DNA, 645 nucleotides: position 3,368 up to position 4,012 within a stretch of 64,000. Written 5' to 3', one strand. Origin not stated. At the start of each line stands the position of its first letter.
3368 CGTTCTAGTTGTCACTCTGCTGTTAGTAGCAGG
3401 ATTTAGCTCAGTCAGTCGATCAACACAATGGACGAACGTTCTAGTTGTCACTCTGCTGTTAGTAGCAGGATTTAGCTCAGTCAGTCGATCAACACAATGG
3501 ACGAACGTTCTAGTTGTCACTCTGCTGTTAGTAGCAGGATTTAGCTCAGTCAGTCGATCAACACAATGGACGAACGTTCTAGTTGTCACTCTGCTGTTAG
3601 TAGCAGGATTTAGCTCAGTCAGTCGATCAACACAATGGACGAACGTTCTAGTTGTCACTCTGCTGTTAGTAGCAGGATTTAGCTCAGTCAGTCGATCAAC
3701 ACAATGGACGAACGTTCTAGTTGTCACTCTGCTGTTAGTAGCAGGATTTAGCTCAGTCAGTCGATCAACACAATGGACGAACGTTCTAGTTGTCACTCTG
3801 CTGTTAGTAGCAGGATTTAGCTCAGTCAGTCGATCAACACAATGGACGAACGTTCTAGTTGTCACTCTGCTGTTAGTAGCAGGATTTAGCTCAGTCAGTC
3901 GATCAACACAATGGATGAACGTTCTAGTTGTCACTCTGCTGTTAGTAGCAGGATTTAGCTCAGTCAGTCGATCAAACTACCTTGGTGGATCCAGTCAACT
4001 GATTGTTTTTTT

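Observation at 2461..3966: SINE-to-satellite transitions: at least four tandem arrays in this window grow out of tRNA-derived SINE sequence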

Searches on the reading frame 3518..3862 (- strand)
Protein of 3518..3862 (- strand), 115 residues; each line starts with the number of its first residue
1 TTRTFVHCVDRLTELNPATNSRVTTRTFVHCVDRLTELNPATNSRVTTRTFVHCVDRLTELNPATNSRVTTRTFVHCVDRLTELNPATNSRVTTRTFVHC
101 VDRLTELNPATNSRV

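Call 26: find_homologous_proteins(query=window:3518-3862:-, max_evalue=0.001)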
Query seq(115 aa): 8000 candidates shared short words with the query, none scored E <= 0.001.
